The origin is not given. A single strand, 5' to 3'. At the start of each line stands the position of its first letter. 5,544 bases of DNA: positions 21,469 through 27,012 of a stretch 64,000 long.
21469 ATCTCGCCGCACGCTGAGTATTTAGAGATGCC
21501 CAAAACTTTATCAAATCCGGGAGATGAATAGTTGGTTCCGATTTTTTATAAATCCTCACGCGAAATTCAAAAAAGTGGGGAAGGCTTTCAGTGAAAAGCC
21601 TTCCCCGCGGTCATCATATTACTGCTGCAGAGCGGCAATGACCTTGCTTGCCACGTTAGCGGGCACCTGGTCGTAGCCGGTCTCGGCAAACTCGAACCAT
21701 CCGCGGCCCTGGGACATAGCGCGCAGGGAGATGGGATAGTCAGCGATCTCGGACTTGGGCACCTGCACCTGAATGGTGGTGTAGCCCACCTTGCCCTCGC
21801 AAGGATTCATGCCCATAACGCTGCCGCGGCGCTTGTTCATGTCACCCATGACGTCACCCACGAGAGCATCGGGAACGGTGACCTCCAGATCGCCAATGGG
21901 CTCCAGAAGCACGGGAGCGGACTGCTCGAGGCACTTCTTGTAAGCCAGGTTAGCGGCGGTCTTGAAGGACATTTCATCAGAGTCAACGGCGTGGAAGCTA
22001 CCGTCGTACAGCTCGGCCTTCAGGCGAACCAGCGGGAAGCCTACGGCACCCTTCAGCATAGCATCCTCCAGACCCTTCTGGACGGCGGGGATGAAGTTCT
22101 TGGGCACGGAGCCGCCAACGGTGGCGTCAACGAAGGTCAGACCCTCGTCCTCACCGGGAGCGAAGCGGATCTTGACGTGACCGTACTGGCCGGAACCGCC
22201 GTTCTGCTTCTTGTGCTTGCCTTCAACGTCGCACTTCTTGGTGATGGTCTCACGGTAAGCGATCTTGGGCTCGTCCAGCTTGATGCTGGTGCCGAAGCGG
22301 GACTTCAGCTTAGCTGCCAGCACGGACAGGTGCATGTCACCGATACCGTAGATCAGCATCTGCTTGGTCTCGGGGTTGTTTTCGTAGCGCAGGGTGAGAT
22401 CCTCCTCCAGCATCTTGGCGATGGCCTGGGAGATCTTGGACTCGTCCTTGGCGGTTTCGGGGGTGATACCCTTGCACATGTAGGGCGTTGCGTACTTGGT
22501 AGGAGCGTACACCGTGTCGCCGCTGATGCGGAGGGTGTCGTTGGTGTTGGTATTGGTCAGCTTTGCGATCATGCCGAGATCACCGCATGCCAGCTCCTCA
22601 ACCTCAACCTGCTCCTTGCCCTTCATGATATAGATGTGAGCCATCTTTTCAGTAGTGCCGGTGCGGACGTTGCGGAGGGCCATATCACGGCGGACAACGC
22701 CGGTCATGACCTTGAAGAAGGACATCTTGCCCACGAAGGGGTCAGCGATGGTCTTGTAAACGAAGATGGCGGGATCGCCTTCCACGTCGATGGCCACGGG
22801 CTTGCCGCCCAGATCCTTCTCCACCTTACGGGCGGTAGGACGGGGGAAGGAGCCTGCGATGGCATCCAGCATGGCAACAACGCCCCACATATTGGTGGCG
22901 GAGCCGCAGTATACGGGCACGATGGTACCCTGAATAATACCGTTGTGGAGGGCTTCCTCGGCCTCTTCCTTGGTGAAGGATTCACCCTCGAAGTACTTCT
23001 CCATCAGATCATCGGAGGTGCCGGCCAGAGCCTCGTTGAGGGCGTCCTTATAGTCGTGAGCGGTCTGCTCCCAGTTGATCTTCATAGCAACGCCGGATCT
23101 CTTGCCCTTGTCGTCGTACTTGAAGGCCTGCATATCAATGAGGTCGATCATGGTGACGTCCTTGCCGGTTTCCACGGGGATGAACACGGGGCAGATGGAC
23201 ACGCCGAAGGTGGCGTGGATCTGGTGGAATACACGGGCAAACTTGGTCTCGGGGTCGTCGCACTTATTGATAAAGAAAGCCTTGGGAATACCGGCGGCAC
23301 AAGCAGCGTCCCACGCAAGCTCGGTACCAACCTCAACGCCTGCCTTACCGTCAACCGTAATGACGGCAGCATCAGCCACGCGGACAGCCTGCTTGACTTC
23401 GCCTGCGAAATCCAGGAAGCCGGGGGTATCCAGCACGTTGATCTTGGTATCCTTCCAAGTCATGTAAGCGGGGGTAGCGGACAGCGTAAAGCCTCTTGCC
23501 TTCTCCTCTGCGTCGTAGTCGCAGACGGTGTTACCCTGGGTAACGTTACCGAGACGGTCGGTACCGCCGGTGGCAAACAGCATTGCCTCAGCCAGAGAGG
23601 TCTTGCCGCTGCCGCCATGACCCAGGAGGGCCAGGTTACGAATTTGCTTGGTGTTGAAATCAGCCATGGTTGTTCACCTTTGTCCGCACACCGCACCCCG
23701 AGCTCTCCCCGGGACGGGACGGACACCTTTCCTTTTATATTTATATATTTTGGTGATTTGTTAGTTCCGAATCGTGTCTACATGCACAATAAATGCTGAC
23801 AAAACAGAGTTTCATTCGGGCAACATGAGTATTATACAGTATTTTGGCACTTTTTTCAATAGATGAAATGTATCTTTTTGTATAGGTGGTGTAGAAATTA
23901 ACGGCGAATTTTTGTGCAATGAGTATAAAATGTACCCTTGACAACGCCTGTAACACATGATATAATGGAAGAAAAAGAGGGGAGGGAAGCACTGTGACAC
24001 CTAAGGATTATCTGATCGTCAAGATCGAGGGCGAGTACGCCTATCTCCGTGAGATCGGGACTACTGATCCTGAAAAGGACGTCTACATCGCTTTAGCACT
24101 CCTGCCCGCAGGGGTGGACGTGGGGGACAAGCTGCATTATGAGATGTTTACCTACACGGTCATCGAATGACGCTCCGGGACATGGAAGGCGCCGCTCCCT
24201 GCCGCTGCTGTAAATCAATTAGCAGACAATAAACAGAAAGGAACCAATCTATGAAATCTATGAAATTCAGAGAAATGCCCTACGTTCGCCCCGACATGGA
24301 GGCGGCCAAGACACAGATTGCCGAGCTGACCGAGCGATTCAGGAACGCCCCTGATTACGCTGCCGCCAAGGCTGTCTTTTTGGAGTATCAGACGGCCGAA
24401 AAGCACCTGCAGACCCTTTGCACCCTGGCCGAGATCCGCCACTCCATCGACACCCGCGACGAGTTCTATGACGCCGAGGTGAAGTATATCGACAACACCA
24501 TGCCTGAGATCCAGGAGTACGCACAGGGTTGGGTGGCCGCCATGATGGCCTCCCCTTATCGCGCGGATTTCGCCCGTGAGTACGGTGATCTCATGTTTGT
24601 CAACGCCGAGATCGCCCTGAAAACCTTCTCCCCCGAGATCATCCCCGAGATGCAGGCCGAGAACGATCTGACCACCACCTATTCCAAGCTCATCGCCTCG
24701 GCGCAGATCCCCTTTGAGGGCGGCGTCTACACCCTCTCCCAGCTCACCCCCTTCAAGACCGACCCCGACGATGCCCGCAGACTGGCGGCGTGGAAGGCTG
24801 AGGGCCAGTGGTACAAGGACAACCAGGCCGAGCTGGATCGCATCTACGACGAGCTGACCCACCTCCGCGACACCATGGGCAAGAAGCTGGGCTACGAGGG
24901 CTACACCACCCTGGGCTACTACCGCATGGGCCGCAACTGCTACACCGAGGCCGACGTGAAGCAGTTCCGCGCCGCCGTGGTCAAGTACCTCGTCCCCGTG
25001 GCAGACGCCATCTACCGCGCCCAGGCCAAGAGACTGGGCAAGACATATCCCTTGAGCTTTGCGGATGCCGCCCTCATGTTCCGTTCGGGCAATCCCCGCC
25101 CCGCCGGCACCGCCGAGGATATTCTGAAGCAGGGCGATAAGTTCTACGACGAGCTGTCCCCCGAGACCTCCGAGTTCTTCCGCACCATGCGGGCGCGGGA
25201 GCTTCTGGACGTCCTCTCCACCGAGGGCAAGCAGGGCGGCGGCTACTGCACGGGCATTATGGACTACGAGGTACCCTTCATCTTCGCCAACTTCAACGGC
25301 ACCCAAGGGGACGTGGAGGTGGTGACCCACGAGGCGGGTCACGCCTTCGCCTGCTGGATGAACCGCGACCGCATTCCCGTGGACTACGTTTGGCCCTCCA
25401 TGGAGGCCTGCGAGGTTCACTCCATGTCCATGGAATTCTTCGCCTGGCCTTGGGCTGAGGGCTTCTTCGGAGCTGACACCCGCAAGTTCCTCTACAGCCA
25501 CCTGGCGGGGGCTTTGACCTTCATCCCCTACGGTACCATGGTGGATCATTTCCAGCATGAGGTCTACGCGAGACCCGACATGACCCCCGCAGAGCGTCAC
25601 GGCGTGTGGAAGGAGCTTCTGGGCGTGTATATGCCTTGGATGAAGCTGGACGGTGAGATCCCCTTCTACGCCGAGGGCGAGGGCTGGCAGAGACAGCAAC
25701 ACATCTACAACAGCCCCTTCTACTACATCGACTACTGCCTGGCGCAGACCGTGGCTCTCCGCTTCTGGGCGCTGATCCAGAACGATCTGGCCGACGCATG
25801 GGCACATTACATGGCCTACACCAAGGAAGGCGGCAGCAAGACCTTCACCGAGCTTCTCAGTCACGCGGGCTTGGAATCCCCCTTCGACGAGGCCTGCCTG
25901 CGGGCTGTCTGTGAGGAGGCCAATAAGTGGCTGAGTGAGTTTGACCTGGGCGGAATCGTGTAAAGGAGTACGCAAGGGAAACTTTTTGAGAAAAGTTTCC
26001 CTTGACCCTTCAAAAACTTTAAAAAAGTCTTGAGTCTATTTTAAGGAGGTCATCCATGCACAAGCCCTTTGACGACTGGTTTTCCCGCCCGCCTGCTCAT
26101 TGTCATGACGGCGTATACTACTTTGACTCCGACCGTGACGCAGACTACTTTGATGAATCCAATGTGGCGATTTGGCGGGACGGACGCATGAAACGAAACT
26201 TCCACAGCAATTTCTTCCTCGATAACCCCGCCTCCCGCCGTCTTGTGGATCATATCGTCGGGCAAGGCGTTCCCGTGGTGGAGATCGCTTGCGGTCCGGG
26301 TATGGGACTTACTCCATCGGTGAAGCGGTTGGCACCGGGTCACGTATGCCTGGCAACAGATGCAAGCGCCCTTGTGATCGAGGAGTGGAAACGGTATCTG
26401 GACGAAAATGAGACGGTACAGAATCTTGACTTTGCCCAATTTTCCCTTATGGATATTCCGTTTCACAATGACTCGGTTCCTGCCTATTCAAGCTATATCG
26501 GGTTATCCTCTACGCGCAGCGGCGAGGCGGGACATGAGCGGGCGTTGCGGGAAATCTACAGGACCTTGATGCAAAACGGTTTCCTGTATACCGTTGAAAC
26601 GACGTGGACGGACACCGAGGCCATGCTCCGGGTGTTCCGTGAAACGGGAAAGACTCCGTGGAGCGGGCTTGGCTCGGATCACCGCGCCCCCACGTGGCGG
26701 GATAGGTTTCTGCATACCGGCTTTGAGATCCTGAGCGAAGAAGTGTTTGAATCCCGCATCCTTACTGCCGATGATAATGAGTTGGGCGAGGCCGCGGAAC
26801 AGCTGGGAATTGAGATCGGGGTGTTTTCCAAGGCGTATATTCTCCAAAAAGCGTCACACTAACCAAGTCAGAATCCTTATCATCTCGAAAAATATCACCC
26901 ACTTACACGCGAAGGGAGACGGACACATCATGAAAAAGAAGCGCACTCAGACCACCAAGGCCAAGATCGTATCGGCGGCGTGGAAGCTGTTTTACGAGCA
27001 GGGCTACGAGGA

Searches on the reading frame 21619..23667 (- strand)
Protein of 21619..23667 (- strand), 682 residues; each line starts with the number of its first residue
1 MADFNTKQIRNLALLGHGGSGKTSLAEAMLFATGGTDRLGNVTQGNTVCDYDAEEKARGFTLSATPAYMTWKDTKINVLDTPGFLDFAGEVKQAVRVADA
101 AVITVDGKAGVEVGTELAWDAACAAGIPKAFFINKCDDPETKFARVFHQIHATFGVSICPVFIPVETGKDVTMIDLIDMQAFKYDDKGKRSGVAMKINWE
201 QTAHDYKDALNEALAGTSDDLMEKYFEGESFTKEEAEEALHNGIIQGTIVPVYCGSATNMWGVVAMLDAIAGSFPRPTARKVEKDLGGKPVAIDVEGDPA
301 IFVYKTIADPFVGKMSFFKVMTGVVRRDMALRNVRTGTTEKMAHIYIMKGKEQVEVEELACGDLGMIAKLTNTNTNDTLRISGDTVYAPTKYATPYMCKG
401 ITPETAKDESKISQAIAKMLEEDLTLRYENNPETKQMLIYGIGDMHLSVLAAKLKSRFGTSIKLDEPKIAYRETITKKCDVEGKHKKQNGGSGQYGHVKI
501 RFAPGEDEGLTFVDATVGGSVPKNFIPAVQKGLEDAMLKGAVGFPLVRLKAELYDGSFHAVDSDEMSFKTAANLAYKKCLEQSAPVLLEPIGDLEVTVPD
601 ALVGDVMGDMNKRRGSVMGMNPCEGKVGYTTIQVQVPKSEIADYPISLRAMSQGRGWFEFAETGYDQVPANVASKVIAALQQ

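Call 11: search_protein_families(library=pfam, proteins=[window:21619-23667:-])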
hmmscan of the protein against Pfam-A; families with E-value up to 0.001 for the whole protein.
window:21619-23667:- (682 aa): 8 families
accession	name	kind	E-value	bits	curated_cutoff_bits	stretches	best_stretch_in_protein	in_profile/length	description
PF00009.33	GTP_EFTU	-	1.1e-40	139.7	26.5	1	7-275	1-187/188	Elongation factor Tu GTP binding domain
PF03764.24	EFG_IV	-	4.8e-38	130.1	24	1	467-583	1-120/121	Elongation factor G, domain IV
PF00679.30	EFG_C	-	1e-20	74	27.9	1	586-675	1-88/89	Elongation factor G C-terminus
PF14492.12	EFG_III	-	2.3e-20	72.9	27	1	394-464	3-73/75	Elongation Factor G, domain III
PF22042.2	EF-G_D2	-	1.9e-12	47.6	27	1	301-379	4-81/84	Elongation factor G domain 2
PF03144.31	GTP_EFTU_D2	-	1.7e-06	28.8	30.3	1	313-379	1-72/73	Elongation factor Tu domain 2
PF01926.29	MMR_HSR1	-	6.4e-05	23.5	21.9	0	13-111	3-89/113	50S ribosome-binding GTPase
PF04548.22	AIG1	-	0.00095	19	27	0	11-91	2-66/212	AIG1 family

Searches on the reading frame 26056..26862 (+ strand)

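Call 58: search_protein_families(library=pfam, proteins=[window:26056-26862:+], max_evalue=0.00001)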
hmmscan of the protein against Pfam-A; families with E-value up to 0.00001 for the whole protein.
window:26056-26862:+ (268 aa): 2 families
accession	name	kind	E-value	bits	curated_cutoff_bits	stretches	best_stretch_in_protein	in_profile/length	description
PF13649.12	Methyltransf_25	-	3.6e-07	31.2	27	1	74-175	1-97/97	Methyltransferase domain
PF08241.18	Methyltransf_11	-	2.3e-06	28.6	21.2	1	76-178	2-94/95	Methyltransferase domain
